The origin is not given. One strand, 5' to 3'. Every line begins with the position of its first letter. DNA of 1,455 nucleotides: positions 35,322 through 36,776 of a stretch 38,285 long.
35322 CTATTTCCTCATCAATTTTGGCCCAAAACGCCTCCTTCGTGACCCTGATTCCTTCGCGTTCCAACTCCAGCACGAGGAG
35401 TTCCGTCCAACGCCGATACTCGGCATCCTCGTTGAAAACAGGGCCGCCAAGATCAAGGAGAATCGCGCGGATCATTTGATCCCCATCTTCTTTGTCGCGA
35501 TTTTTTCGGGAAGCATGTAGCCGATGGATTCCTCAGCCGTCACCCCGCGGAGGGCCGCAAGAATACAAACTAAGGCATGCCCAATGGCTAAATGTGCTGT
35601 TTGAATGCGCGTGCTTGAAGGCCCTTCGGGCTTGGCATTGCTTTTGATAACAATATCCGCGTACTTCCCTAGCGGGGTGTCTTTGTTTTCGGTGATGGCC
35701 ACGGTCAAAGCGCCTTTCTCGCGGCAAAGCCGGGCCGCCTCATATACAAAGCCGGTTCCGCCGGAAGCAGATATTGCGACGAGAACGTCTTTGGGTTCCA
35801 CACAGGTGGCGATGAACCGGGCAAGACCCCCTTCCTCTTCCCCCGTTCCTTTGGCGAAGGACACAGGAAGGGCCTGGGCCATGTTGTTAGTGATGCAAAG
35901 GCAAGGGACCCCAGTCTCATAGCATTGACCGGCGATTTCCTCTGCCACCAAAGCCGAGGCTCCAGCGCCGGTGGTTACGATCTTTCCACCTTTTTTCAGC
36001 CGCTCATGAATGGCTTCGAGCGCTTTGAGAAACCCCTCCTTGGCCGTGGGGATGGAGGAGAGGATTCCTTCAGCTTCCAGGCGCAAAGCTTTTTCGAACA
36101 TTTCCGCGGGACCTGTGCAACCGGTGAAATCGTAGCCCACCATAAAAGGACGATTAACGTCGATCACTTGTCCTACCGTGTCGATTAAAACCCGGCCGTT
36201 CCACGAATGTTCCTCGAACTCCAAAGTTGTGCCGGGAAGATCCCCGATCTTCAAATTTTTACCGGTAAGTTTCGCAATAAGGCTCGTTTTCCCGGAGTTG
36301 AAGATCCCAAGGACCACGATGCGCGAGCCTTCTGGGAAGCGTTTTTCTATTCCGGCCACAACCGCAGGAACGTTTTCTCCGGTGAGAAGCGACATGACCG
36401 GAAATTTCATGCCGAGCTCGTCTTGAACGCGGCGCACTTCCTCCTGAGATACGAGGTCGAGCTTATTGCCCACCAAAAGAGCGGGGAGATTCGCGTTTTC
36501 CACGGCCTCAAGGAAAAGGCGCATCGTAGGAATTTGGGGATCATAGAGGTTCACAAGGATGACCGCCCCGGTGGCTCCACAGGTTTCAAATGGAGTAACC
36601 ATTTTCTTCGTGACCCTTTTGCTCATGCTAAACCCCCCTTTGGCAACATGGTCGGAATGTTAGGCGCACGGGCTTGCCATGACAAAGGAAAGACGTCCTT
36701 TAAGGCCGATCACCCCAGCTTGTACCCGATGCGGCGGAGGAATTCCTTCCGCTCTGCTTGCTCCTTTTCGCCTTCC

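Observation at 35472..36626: Circularly permuted GTPase fused to a SIS phosphosugar-binding domain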

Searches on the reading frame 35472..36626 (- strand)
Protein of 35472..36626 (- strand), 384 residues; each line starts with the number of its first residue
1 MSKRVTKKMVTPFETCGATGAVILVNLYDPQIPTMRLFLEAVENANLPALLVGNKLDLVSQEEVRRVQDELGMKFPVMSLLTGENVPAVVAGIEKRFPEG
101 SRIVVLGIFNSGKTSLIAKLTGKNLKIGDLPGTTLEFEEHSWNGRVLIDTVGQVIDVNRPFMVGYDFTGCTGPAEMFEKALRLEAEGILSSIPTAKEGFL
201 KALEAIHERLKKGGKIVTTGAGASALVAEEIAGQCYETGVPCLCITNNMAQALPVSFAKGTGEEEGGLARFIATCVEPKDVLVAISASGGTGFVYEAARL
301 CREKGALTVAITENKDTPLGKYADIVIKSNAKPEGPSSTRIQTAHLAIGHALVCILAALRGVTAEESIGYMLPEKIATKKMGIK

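Call 3: search_protein_families(library=pfam, proteins=[window:35472-36626:-], max_evalue=1)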
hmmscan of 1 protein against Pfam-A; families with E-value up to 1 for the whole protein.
window:35472-36626:- (384 aa): 17 families
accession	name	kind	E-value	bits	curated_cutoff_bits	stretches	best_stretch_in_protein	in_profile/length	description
PF13580.11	SIS_2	-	7.1e-14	52.4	27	1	188-312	9-137/138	SIS domain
PF01380.27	SIS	-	1.1e-13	51.5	25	1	274-353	49-129/131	SIS domain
PF01926.29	MMR_HSR1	-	1.7e-10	41.5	21.9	1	102-161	1-57/113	50S ribosome-binding GTPase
PF02421.24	FeoB_N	-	1.5e-06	28.3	27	1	102-142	2-42/156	Ferrous iron transport protein B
PF03193.22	RsgA_GTPase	-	9.2e-06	26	30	1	21-130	26-137/174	RsgA GTPase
PF00009.33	GTP_EFTU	-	0.0003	20.9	26.5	1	19-88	94-164/188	Elongation factor Tu GTP binding domain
PF00071.28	Ras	-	0.00052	20.1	21.6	1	40-91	98-154/162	Ras family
PF00025.27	Arf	-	0.0011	18.9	22.3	1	101-126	15-40/174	ADP-ribosylation factor family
PF00350.29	Dynamin_N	-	0.021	15.3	27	1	103-133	1-32/168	Dynamin family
PF05783.17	DLIC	-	0.053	12.8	19.7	1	95-123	20-48/471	Dynein light intermediate chain (DLIC)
PF16897.10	MMR_HSR1_Xtn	-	0.062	13.7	35.2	1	47-89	56-96/106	C-terminal region of MMR_HSR1 domain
PF02492.25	cobW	-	0.071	13.1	20.7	0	36-70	136-168/180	CobW/HypB/UreG, nucleotide-binding domain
PF10662.15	PduV-EutP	-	0.16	12.2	21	1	101-128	2-29/143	Ethanolamine utilisation - propanediol utilisation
PF18334.7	XRN1_D2_D3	-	0.17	11.6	21.8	1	93-127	2-36/228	Exoribonuclease Xrn1 D2/D3 domain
PF03029.23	ATP_bind_1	-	0.2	11.8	27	0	8-69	113-181/240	Conserved hypothetical ATP binding protein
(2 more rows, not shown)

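Call 4: search_protein_families(library=ncbifam, proteins=[window:35472-36626:-], max_evalue=1)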
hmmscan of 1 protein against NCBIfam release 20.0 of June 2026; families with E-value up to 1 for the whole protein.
window:35472-36626:- (384 aa): 54 families (the best 25 are shown)
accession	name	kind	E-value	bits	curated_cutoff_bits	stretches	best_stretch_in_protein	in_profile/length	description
NF003915.0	PRK05441.1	subfamily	1.2e-17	63.9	168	1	183-341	32-195/300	N-acetylmuramic acid 6-phosphate etherase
NF009222.0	PRK12570.1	subfamily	4.9e-16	58.4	255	1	201-342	57-203/307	N-acetylmuramic acid 6-phosphate etherase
TIGR00274.1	TIGR00274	equivalog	9.5e-13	47.9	302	1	191-343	35-192/291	N-acetylmuramic acid 6-phosphate etherase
TIGR03127.2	RuMP_HxlB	equivalog_domain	1.7e-11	44.3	160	1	273-337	67-131/178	6-phospho-3-hexuloisomerase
NF002805.0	PRK02947.1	subfamily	6.8e-11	41.8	135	1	185-315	11-144/247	sugar isomerase domain-containing protein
TIGR00441.1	gmhA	equivalog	2e-10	41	209.45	1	206-354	4-151/154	D-sedoheptulose 7-phosphate isomerase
NF003255.0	PRK04213.1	equivalog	2.9e-10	39.8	164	1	99-152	8-61/204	GTP-binding protein EngB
NF001628.0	PRK00414.1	equivalog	3.5e-10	39.8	265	1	203-356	34-186/192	D-sedoheptulose 7-phosphate isomerase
NF008458.0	PRK11337.1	equivalog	4.8e-10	38.9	378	1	273-332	183-242/293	MurR/RpiR family transcriptional regulator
TIGR00393.1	kpsF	subfamily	3.1e-09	36.8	203.7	1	214-366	1-139/268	KpsF/GutQ family sugar-phosphate isomerase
TIGR00231.1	small_GTP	domain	7.3e-09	35.6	42.5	2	102-154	5-64/164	GTP-binding protein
NF010547.0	PRK13938.1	equivalog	1.1e-08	35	320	1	213-352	45-183/196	D-sedoheptulose 7-phosphate isomerase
NF008141.0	PRK10892.1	equivalog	4.1e-08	32.9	505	1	180-366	19-188/328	arabinose-5-phosphate isomerase KdsD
NF010546.0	PRK13936.1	equivalog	1.1e-07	31.9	276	1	198-354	28-186/197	phosphoheptose isomerase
NF040776.2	AlsR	equivalog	1.8e-07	30.4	400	1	272-332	170-230/279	transcriptional repressor AlsR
TIGR03597.1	GTPase_YqeH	equivalog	5.3e-07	29.1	297.4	1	46-154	91-216/361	ribosome biogenesis GTPase YqeH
TIGR01135.1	glmS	equivalog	1.2e-06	27.4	418.05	1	272-367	332-428/607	glutamine--fructose-6-phosphate transaminase (isomerizing)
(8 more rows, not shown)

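Call 5: search_solved_structures(query=window:35472-36626:-, max_evalue=1, show_alignments=3)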
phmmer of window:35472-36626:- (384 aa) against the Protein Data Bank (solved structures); distinct sequences matched with E-value up to 1: 116 (the best 60 are shown).
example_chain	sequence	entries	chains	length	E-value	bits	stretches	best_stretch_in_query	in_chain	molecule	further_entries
3etn_A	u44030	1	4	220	7.5e-09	38.2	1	172-352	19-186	putative phosphosugar isomerase involved in capsule formation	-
5lu5_A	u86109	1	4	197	2.8e-08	36.4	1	201-356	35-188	Phosphoheptose isomerase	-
5lu7_A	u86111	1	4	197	3.1e-08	36.2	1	201-356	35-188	Phosphoheptose isomerase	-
1nri_A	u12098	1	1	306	3.7e-08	36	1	200-342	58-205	Hypothetical protein HI0754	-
5lu6_A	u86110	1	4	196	3.8e-08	35.9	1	201-356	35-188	Phosphoheptose isomerase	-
4lzj_A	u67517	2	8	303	3.9e-08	35.9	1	200-342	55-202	N-acetylmuramic acid 6-phosphate etherase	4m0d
3fxa_A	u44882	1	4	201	5.2e-08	35.5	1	194-356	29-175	SIS domain protein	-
2xbl_A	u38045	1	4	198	7.2e-08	35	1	201-356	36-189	PHOSPHOHEPTOSE ISOMERASE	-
9lj9_B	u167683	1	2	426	7.6e-08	34.9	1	272-331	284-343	3-hexulose-6-phosphate synthase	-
2x3y_A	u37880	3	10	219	9.4e-08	34.6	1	201-356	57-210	PHOSPHOHEPTOSE ISOMERASE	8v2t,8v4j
1x94_A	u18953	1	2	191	1e-07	34.5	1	202-356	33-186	putative Phosphoheptose isomerase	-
4s12_A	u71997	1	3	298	1.4e-07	34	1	199-343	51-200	N-acetylmuramic acid 6-phosphate etherase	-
5ltz_A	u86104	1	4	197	1.9e-07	33.6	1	201-356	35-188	Phosphoheptose isomerase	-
2i22_A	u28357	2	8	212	4e-07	32.6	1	202-356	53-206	Phosphoheptose isomerase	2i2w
1tk9_A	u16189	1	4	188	9.7e-07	31.3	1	191-355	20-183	Phosphoheptose isomerase 1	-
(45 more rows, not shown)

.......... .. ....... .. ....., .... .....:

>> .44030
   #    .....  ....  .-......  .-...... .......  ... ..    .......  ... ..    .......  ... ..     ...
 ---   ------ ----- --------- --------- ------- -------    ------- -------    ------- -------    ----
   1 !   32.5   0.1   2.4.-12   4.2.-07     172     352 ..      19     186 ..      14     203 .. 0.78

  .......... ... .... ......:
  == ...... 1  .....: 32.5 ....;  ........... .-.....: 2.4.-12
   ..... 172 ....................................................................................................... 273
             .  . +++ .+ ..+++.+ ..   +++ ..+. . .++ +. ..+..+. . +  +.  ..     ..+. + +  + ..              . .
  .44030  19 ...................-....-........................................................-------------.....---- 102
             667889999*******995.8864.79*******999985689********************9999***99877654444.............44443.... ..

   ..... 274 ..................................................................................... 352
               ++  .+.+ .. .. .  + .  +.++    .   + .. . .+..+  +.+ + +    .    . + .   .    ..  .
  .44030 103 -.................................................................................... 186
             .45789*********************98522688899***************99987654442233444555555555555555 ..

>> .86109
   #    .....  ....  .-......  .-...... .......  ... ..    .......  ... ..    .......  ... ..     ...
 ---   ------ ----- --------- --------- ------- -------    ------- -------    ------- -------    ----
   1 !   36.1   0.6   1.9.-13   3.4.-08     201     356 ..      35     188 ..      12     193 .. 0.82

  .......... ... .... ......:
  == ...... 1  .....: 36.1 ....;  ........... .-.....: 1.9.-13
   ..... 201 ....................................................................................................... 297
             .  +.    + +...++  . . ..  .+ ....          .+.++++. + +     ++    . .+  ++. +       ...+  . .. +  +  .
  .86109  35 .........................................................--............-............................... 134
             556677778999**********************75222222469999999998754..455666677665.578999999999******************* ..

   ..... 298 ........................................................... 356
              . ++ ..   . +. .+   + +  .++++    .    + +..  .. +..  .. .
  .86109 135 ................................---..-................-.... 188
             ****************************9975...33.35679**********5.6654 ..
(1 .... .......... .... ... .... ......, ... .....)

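Call 7: find_homologous_proteins(query=window:35472-36626:-)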
Query window:35472-36626:- (384 aa): 496 proteins with E <= 0.001 among 8000 candidates; the best 120 are listed.
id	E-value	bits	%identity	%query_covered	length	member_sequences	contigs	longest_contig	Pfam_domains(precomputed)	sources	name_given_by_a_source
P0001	6.1e-245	830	99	100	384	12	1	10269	PF01380.28,PF01926.30,PF13580.12,PF02421.25,PF03193.23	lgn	-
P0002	1.1e-227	773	91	100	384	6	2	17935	PF01380.28,PF01926.30,PF13580.12,PF00025.28,PF02421.25,PF03193.23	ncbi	-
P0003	1.3e-214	730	86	100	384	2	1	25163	PF01380.28,PF01926.30,PF13580.12,PF02421.25,PF03193.23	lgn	-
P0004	2.3e-210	716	86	100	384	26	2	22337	PF01380.28,PF01926.30,PF13580.12,PF02421.25,PF00009.34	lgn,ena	-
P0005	2.3e-209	713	85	100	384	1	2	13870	PF01380.28,PF01926.30,PF13580.12,PF02421.25,PF00009.34,PF03193.23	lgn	-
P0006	1.5e-207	707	84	100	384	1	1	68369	PF01380.28,PF01926.30,PF13580.12,PF02421.25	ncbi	-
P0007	1.9e-207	707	85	99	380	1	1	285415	PF01380.28,PF01926.30,PF13580.12,PF00025.28,PF02421.25,PF03193.23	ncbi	ncbi:MAG: SIS domain-containing protein [Candidatus Bipolaricaulaceae bacterium]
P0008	2.2e-206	703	84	99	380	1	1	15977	PF01380.28,PF01926.30,PF13580.12,PF00025.28,PF02421.25,PF03193.23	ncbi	ncbi:MAG: SIS domain-containing protein [Candidatus Bipolaricaulaceae bacterium]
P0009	5.9e-206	702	83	100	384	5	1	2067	PF01380.28,PF01926.30,PF13580.12,PF02421.25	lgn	-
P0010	3.9e-204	696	85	98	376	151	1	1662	PF01380.28,PF01926.30,PF13580.12,PF02421.25,PF03193.23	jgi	-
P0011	1.7e-197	674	80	100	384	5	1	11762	PF01380.28,PF01926.30,PF13580.12,PF02421.25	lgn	-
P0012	8.1e-194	662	79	100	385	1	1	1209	PF01380.28,PF01926.30,PF13580.12,PF02421.25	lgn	-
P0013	2.7e-193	660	79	100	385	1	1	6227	PF01380.28,PF01926.30,PF13580.12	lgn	-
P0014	2.3e-192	657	77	100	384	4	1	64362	PF01380.28,PF01926.30,PF13580.12,PF02421.25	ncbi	-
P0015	3.1e-189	647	77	100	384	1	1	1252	PF01380.28,PF01926.30,PF13580.12,PF02421.25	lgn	-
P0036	2.0e-160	552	67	100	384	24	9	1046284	PF01380.28,PF01926.30,PF13580.12,PF02421.25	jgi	jgi:D-arabinose 5-phosphate isomerase GutQ/GTP-binding protein EngB required for normal cell divisio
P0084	4.1e-132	459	69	80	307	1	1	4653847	PF01380.28,PF01926.30,PF13580.12,PF02421.25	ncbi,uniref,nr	ncbi:SIS domain-containing protein [Methylobacter sp. YRD-M1]|uniref:SIS domain-containing protein n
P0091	2.8e-131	456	56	100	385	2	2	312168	PF01380.28,PF01926.30,PF13580.12,PF02421.25,PF03193.23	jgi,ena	-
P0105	5.4e-130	452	55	99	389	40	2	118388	PF01380.28,PF01926.30,PF13580.12,PF02421.25,PF00009.34,PF03193.23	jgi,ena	-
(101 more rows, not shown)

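Call 12: find_encoding_contigs(protein=P0084, flank=8000, max_places=3)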
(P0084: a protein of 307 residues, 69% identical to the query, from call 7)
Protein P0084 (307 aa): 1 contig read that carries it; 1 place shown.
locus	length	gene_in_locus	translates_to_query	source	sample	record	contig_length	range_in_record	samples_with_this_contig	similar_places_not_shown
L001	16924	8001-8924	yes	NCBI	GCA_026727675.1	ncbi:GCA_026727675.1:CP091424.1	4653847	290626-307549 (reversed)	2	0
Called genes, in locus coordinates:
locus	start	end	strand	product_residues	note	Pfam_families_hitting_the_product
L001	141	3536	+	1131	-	PF13432:TPR_16 (weak), PF13424:TPR_12, PF13432:TPR_16 (weak), PF14559:TPR_19 (weak), PF13424:TPR_12 (weak), PF12895:ANAPC3, PF13424:TPR_12, PF13283:NfrA_C, +23 more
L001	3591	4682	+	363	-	PF14488:DUF4434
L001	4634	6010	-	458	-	PF02878:PGM_PMM_I, PF02879:PGM_PMM_II, PF02880:PGM_PMM_III, PF00408:PGM_PMM_IV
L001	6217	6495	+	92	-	-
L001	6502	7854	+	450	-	PF05598:DUF772, PF01609:DDE_Tnp_1, PF13751:DDE_Tnp_1_6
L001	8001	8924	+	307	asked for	PF01926:MMR_HSR1, PF02421:FeoB_N (weak), PF13580:SIS_2, PF01380:SIS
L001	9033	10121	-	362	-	PF00724:Oxidored_FMN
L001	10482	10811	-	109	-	PF03330:DPBB_1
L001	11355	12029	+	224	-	PF00923:TAL_FSA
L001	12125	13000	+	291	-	PF00248:Aldo_ket_red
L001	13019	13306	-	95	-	PF07073:ROF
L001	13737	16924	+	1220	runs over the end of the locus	PF12128:DUF3584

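Call 13: find_encoding_contigs(protein=P0036, flank=8000, max_places=3)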
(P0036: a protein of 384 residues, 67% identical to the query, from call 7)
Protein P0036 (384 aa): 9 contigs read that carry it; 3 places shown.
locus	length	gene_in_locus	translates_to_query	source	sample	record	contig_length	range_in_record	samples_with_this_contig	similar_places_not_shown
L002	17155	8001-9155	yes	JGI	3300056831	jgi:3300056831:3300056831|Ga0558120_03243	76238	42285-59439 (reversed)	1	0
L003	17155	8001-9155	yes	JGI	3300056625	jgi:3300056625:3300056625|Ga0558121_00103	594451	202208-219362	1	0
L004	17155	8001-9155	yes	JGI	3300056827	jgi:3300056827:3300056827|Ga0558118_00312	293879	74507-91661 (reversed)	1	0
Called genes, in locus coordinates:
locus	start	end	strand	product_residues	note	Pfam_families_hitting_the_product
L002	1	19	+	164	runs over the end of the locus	PF13994:PgaD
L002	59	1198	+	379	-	-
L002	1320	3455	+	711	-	PF00989:PAS, PF13426:PAS_9, PF00989:PAS, PF08448:PAS_4, PF13426:PAS_9, PF00512:HisKA, PF02518:HATPase_c, PF00072:Response_reg, +2 more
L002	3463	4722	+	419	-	PF01590:GAF (weak), PF00990:GGDEF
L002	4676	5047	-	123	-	-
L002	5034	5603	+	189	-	PF00989:PAS (faint), PF13426:PAS_9 (weak)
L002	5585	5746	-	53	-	-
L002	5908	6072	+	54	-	PF00989:PAS (weak)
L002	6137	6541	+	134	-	PF08448:PAS_4 (faint), PF13426:PAS_9 (weak), PF00989:PAS, PF13426:PAS_9 (weak)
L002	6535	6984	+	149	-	PF00512:HisKA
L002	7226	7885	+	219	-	PF02518:HATPase_c, PF00072:Response_reg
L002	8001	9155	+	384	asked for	PF01926:MMR_HSR1, PF02421:FeoB_N (weak), PF13580:SIS_2, PF01380:SIS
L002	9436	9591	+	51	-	PF18919:DUF5670 (weak)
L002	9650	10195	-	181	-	-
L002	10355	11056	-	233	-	PF06629:MipA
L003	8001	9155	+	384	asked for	PF01926:MMR_HSR1, PF02421:FeoB_N (weak), PF13580:SIS_2, PF01380:SIS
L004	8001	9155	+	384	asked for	PF01926:MMR_HSR1, PF02421:FeoB_N (weak), PF13580:SIS_2, PF01380:SIS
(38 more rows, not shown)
